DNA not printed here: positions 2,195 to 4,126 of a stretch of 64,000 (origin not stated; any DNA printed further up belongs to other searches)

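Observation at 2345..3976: Nucleotidyltransferase-like + thymidylate-kinase-like fusion protein embedded in a polysaccharide export locus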

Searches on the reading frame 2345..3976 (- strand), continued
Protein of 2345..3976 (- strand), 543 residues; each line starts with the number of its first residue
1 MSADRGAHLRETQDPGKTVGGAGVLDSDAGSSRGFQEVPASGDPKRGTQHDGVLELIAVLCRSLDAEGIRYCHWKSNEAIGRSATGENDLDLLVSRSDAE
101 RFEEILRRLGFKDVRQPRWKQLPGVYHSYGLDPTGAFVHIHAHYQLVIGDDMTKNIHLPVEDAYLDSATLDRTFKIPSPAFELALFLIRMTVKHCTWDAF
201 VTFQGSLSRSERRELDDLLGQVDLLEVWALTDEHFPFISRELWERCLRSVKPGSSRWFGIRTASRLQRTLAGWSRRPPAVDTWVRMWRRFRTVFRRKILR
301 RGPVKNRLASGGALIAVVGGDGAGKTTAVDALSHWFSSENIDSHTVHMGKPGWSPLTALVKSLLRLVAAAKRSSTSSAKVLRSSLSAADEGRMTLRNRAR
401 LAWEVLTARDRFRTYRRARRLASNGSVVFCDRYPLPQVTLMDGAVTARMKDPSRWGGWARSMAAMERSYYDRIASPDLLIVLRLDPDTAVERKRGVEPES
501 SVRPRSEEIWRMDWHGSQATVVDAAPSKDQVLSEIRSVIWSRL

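Call 26: fold_search(model_id=the predicted structure, library=pdb)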
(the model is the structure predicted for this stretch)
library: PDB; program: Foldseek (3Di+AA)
matches with E <= 10: 1233; with E <= 0.001: 181
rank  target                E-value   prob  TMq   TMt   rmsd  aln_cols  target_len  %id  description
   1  2ccg_B                2.5e-07  1.00  0.28  0.67   5.7       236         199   17  Crystal structure of His-tagged S. aureus thymidylate kinase complexed with thymidine monophosphate (TMP) (released 2006-03-08)
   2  2plr_A                3.0e-07  1.00  0.28  0.66   4.7       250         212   18  Crystal structure of dTMP kinase (st1543) from Sulfolobus Tokodaii Strain7 (released 2008-04-22)
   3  4dwj_H                4.5e-07  1.00  0.27  0.66   5.9       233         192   16  Crystal structure of Thymidylate Kinase from Staphylococcus aureus in complex with Thymidine Monophosphate (released 2012-03-07)
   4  2pbr_A                8.5e-07  1.00  0.27  0.66   5.7       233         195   16  Crystal structure of thymidylate kinase (aq_969) from Aquifex Aeolicus VF5 (released 2007-10-02)
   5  2cck_B                8.5e-07  1.00  0.26  0.66   6.2       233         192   19  CRYSTAL STRUCTURE OF UNLIGANDED S. AUREUS THYMIDYLATE KINASE (released 2006-03-08)
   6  4nzy_A                9.9e-07  1.00  0.28  0.65   4.9       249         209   18  Crystal structure (type-2) of dTMP kinase (st1543) from Sulfolobus Tokodaii Strain7 (released 2014-12-24)
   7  4eaq_A                9.9e-07  1.00  0.27  0.64   5.9       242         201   18  Crystal structure of Thymidylate Kinase from Staphylococcus aureus in complex with 3'-Azido-3'-Deoxythymidine-5'-Monop (released 2012-04-11)
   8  4s2e_A                1.1e-06  1.00  0.26  0.63   6.0       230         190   16  Phosphate ion bound Crystal structure of thymidylate kinase (aq_969) from Aquifex Aeolicus VF5 (released 2016-01-20)
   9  4f4i_A                1.2e-06  1.00  0.27  0.67   5.6       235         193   17  Crystal structure of Thymidylate Kinase from Staphylococcus aureus in apo-form (released 2012-05-23)
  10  4rzx_A                1.2e-06  1.00  0.27  0.63   5.9       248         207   18  Crystal structure (type-3) of dTMP kinase (st1543) from Sulfolobus Tokodaii Strain7 (released 2015-12-30)
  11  2wwf_C                1.2e-06  1.00  0.25  0.60   7.5       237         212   16  Plasmodium falciparum thymidylate kinase in complex with TMP and ADP (released 2010-04-21)
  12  3n2i_A                1.6e-06  1.00  0.26  0.58   6.7       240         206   18  2.25 Angstrom resolution crystal structure of a thymidylate kinase (tmk) from Vibrio cholerae O1 biovar eltor str. N16 (released 2010-06-02)
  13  2wwi_C                1.7e-06  1.00  0.25  0.60   8.1       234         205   16  Plasmodium falciparum thymidylate kinase in complex with AZTMP and ADP (released 2010-04-21)
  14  4dwj_C                1.7e-06  1.00  0.27  0.63   5.9       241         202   16  Crystal structure of Thymidylate Kinase from Staphylococcus aureus in complex with Thymidine Monophosphate (released 2012-03-07)
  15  4dwj_E                2.0e-06  1.00  0.27  0.66   5.7       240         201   17  Crystal structure of Thymidylate Kinase from Staphylococcus aureus in complex with Thymidine Monophosphate (released 2012-03-07)
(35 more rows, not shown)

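Call 31: find_related_loci(query=A1, collection=genome_contigs, flank=10000)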
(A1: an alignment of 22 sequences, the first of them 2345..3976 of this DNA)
Query A1 (543 aa) in genome_contigs; peptide patterns used: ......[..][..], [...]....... (x = any residue, [..] = any of these).
123 stretches matched a pattern; 106 encode a relative of the query (tblastn E <= 1e-3); the best 80 are kept; 80 distinct loci.
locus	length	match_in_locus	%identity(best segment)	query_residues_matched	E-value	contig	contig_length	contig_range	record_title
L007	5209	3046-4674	84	1-543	0e+0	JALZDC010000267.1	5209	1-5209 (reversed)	MAG: Actinomycetota bacterium isolate SKG bin10 SC8798-8800_k127_1084909, whole genome shotgun sequence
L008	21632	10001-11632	80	1-543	0e+0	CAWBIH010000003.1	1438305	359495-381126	MAG: uncultured Actinomycetota bacterium isolate MFD09212.bin.1.18 genome assembly, contig: contig_2175, whole genome sh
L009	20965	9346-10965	75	1-543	0e+0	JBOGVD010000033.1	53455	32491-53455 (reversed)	MAG: Actinomycetota bacterium isolate M3-S_metawrap_bin.228 k127_955778, whole genome shotgun sequence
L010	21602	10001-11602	77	1-543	0e+0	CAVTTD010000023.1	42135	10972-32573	MAG: uncultured Actinomycetota bacterium isolate MFD05176.bin.3.91 genome assembly, contig: contig_3379, whole genome sh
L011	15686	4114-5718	69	1-543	0e+0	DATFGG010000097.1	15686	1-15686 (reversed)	MAG TPA_asm: Actinomycetota bacterium isolate SMAG_U8656 k141_365441, whole genome shotgun sequence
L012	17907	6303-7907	70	1-543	0e+0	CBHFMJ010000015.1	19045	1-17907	MAG TPA_asm: uncultured bacterium isolate SRR16095330_metabat2_9 genome assembly, contig: ERZ27337130.44, whole genome s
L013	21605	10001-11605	69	1-543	0e+0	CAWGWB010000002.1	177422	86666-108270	MAG: uncultured Actinomycetota bacterium isolate MFD09206.bin.1.218 genome assembly, contig: contig_34662, whole genome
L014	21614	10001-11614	65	9-543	0e+0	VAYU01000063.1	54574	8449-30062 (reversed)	MAG: Actinobacteria bacterium isolate AC_66 14_1009_16_30cm_scaffold_1165, whole genome shotgun sequence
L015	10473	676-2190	65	30-543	0e+0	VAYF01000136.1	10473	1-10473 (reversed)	MAG: Actinobacteria bacterium isolate AC_51 14_1009_13_30cm_scaffold_18349, whole genome shotgun sequence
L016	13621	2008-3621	63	9-543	0e+0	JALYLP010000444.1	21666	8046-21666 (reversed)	MAG: Actinomycetota bacterium isolate AFD bin42 SD1484-86_k127_60354, whole genome shotgun sequence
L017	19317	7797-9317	59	38-543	0e+0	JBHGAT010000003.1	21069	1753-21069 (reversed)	MAG: Candidatus Velamenicoccus archaeovorus isolate SBS.BIN.93 SBSBIN93_contig_3, whole genome shotgun sequence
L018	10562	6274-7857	55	5-543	2e-180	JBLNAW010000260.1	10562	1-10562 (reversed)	MAG: Solirubrobacterales bacterium isolate MAG167 PRJNA951521_bin27_renamed_259, whole genome shotgun sequence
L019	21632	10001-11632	94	1-543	0e+0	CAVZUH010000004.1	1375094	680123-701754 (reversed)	MAG: uncultured Actinomycetota bacterium isolate MFD06742.bin.2.313 genome assembly, contig: contig_9289, whole genome s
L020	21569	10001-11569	54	17-543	2e-169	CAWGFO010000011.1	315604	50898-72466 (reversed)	MAG: uncultured Actinomycetes bacterium isolate MFD05674.bin.1.236 genome assembly, contig: contig_72775, whole genome s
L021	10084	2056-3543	57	47-543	1e-162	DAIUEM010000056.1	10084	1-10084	MAG TPA_asm: Actinomycetota bacterium isolate CTOTU25593 NODE_3380_length_10084_cov_4.714628, whole genome shotgun seque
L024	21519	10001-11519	66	29-543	0e+0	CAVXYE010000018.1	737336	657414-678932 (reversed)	MAG: uncultured Actinomycetes bacterium isolate MFD09126.bin.1.74 genome assembly, contig: contig_5774, whole genome sho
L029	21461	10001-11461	51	54-543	2e-141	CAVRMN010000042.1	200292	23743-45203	MAG: uncultured Actinomycetota bacterium isolate MFD05674.bin.3.318 genome assembly, contig: contig_72115, whole genome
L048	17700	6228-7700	45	48-543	2e-113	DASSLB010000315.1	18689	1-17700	MAG TPA_asm: Gaiellaceae bacterium isolate SMAG_U1158 k141_24692, whole genome shotgun sequence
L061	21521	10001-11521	41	10-543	2e-103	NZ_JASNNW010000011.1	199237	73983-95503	Blastococcus capsensis strain BMG 804 Scaffold8_1, whole genome shotgun sequence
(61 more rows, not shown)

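Call 45: search_protein_families(library=pfam, proteins=[L003:11562-12248:+, L004:14226-14894:+, L006:20392-21612:-, L006:18633-19487:+, L006:17662-18636:+, L006:15602-16489:+, L006:19497-20417:-], max_evalue=0.1)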
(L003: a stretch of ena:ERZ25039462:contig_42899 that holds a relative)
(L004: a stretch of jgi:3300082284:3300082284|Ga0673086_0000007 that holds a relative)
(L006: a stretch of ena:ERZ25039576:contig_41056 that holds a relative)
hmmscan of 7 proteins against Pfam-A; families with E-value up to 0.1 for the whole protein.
L003:11562-12248:+ (228 aa): 15 families
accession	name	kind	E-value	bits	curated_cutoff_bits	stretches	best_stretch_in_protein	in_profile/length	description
PF13671.12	AAA_33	-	5.8e-08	33.6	27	2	123-179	81-141/143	AAA domain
PF13191.12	AAA_16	-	2.9e-06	28.3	32.6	1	4-50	21-68/167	AAA ATPase domain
PF13238.12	AAA_18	-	4.2e-06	27.7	29.4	1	10-29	2-21/128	AAA domain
PF01712.25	dNK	-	2.9e-05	24.3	27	1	134-218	120-198/203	Deoxynucleoside kinase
PF01202.28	SKI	-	0.0005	20.7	22.1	1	137-184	85-134/159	Shikimate kinase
PF13521.12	AAA_28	-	0.0022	18.7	27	1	11-154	4-122/164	AAA domain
PF01443.25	Viral_helicase1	-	0.0023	18.2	21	1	11-46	3-39/228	Viral superfamily 1 RNA helicase core domain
PF13207.12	AAA_17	-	0.0028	18.4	27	0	12-29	1-18/136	AAA domain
PF02223.23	Thymidylate_kin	-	0.0034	17.5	27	0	138-183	119-164/185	Thymidylate kinase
PF00005.33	ABC_tran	-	0.015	16.3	25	1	6-29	11-34/137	ABC transporter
PF13401.12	AAA_22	-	0.024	15.4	27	1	9-35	8-37/130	AAA domain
PF02492.25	cobW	-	0.026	14.6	20.7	1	7-36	1-31/180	CobW/HypB/UreG, nucleotide-binding domain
PF05729.18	NACHT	-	0.035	14.4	26.7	1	9-28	3-22/167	NACHT domain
PF03029.23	ATP_bind_1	-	0.055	13.7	27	0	11-27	1-17/240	Conserved hypothetical ATP binding protein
PF13604.12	AAA_30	-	0.097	12.8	27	1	7-28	19-40/191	AAA domain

L004:14226-14894:+ (222 aa): 16 families
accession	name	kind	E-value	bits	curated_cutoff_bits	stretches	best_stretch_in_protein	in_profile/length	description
PF13191.12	AAA_16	-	1.4e-07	32.6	32.6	1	4-80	29-98/167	AAA ATPase domain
PF13238.12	AAA_18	-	2e-07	32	29.4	1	3-153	2-112/128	AAA domain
PF13671.12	AAA_33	-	4.2e-06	27.6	27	1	2-154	2-120/143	AAA domain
PF00005.33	ABC_tran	-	0.0025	18.8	25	1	2-24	14-36/137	ABC transporter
PF02492.25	cobW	-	0.0054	16.8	20.7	1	3-27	4-29/180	CobW/HypB/UreG, nucleotide-binding domain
PF13401.12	AAA_22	-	0.008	16.9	27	1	3-28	9-34/130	AAA domain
PF00004.35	AAA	-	0.0083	17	21.2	1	4-34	3-33/131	ATPase family associated with various cellular activities (AAA)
PF03029.23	ATP_bind_1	-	0.013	15.8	27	1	4-22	1-19/240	Conserved hypothetical ATP binding protein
PF05729.18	NACHT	-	0.015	15.6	26.7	1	4-21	5-22/167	NACHT domain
PF13521.12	AAA_28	-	0.019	15.6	27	0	4-22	4-22/164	AAA domain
PF13207.12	AAA_17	-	0.026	15.2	27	0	5-20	1-16/136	AAA domain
PF25199.1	nSTAND_NTPase5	-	0.041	14.1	34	1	4-23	46-65/145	Novel STAND NTPase 5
PF02223.23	Thymidylate_kin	-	0.053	13.6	27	0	133-181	119-163/185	Thymidylate kinase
PF13555.12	AAA_29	-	0.064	13.4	27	0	4-19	27-42/61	P-loop containing region of AAA domain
PF00931.28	NB-ARC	-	0.07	12.8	23.5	1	2-27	21-46/248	NB-ARC domain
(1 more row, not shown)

L006:20392-21612:- (406 aa): 4 families
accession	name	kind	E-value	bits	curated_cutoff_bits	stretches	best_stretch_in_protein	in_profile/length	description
PF02223.23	Thymidylate_kin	-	1.4e-05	25.3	27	1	315-394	100-185/185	Thymidylate kinase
PF13671.12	AAA_33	-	0.018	15.8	27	0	174-192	1-19/143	AAA domain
PF13238.12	AAA_18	-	0.061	14.2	29.4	0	71-108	94-126/128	AAA domain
PF13521.12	AAA_28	-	0.066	13.9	27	0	175-197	2-24/164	AAA domain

L006:18633-19487:+ (284 aa): 2 families
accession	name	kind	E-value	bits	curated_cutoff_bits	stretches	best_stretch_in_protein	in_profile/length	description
PF06990.17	Gal-3-0_sulfotr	-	4.3e-09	36.2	27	1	141-242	231-330/402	Galactose-3-O-sulfotransferase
PF03567.20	Sulfotransfer_2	-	0.0013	19.3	22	1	6-128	9-145/252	Sulfotransferase family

L006:17662-18636:+ (324 aa): 2 families
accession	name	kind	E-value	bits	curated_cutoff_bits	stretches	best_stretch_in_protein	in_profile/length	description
PF13469.12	Sulfotransfer_3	-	5.6e-14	53.3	27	1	175-262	109-213/216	Sulfotransferase family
PF00685.33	Sulfotransfer_1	-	3.5e-07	30.3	22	1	182-282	87-200/255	Sulfotransferase domain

L006:15602-16489:+ (295 aa): 2 families
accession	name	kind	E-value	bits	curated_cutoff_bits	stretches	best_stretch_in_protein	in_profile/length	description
PF13469.12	Sulfotransfer_3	-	2.1e-17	64.5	27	2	81-180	114-213/216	Sulfotransferase family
PF00685.33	Sulfotransfer_1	-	1.2e-15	58.1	22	1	9-182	7-184/255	Sulfotransferase domain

L006:19497-20417:- (306 aa): 2 families
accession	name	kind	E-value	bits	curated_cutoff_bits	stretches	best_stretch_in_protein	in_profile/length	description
PF13469.12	Sulfotransfer_3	-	1.2e-16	62.1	27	1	15-211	1-213/216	Sulfotransferase family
PF00685.33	Sulfotransfer_1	-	2.3e-09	37.5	22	1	16-211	3-182/255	Sulfotransferase domain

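Call 50: search_protein_representatives(alignment_id=A1)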
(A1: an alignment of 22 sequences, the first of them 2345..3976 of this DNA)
Query: 22 sequences, 533 profile positions. Proteins with E-value up to 0.001 (for the whole library): 3845; up to 1e-10: 2570; up to 1e-30: 1462. The best 150 are listed.
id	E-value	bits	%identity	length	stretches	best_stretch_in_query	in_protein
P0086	9.2e-247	836.4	-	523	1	41-533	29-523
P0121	3.8e-205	699.1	-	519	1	35-533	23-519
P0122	5.2e-193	659.0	-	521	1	13-533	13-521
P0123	8.9e-188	641.8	-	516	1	25-533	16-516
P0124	2.3e-187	640.4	-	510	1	28-532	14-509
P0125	9.0e-184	628.6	-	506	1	26-533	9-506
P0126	1.8e-183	627.6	-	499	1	39-532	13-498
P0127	1.2e-182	624.8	-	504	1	41-533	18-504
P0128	1.9e-181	620.9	-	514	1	38-533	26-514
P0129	3.4e-179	613.5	-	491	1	41-532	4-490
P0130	1.1e-178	611.8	-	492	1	39-533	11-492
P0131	3.7e-178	610.0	-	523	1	43-533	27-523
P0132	8.0e-178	608.9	-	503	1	29-533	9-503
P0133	2.7e-177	607.2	-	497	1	39-532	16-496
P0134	2.1e-175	600.9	-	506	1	38-533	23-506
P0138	5.6e-171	586.3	-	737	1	33-531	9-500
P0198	1.2e-137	476.3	-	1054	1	38-532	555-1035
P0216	3.1e-125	435.4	-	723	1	42-533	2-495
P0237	7.2e-113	394.6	-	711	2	43-351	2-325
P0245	3.2e-109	382.5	-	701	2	43-531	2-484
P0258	1.2e-104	367.4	-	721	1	33-531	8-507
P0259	2.0e-104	366.7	-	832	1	23-533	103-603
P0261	4.9e-104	365.4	-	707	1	43-531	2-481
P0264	2.8e-102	359.6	-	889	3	44-531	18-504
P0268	2.5e-101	356.5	-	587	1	42-533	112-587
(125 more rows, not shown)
